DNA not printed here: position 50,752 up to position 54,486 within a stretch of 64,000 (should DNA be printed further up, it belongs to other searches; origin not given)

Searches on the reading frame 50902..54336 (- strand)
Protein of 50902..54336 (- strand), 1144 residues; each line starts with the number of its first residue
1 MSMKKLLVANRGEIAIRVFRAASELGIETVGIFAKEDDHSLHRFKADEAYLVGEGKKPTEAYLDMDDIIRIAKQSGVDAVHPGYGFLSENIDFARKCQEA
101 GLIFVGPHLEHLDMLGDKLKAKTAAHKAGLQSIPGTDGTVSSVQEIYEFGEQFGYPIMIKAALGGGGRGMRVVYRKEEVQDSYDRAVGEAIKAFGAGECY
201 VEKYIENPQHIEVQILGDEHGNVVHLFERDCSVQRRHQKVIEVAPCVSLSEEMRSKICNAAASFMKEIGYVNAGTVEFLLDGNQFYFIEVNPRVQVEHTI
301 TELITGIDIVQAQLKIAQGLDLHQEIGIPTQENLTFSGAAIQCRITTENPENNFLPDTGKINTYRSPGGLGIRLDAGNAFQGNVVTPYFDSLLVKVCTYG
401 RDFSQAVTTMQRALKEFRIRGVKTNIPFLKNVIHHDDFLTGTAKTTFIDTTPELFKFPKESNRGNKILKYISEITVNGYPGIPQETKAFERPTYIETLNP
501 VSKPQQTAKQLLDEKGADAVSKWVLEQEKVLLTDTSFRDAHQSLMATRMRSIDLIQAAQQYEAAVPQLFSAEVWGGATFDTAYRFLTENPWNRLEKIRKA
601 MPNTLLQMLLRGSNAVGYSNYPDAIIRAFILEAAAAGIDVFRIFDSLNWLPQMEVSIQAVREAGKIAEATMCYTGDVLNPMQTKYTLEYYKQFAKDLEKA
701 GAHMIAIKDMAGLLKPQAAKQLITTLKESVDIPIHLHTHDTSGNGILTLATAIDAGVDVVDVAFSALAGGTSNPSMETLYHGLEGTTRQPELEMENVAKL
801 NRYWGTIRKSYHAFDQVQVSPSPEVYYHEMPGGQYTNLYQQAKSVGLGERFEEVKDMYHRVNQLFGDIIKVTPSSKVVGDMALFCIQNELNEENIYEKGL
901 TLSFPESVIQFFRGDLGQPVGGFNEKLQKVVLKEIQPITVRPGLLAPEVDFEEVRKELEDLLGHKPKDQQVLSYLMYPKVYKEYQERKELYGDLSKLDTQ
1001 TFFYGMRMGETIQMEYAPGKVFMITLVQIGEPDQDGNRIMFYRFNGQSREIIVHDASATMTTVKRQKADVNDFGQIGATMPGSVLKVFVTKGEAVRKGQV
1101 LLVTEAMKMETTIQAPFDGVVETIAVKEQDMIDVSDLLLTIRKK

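Call 66: search_protein_families(library=pfam, proteins=[window:50902-54336:-], max_evalue=0.00001)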
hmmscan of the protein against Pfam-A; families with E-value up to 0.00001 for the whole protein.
window:50902-54336:- (1144 aa): 10 families
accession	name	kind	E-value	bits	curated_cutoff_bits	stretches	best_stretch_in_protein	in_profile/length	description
PF02786.22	CPSase_L_D2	-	1.4e-76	257.2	19.8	1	117-324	1-210/211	Carbamoyl-phosphate synthase L chain, ATP binding domain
PF02436.23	PYC_OADA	-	2.1e-76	256.6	27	1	825-1024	1-200/201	Conserved carboxylase domain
PF00289.28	Biotin_carb_N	-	2e-42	144.6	25.5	1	3-111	2-109/110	Biotin carboxylase, N-terminal domain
PF02785.25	Biotin_carb_C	-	5.2e-35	120.3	32.4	1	342-449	1-107/108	Biotin carboxylase C-terminal domain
PF00364.28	Biotin_lipoyl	-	3.3e-17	62.5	22.1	1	1075-1141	2-73/73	Biotin-requiring enzyme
PF00682.25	HMGL-like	-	1.5e-15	57.8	29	1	675-801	129-257/260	HMGL-like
PF02222.28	ATP-grasp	-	2.2e-12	47.4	27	1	140-294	16-163/179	ATP-grasp domain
PF07478.18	Dala_Dala_lig_C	-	1.5e-08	34.8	24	1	148-292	30-174/204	D-ala D-ala ligase C-terminus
PF13533.13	Biotin_lipoyl_2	-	7.2e-08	32.5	29.8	0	1081-1103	8-30/32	Biotin-lipoyl like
PF02655.19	ATP-grasp_3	-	6.2e-06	26.8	23.2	0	117-295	3-158/160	ATP-grasp domain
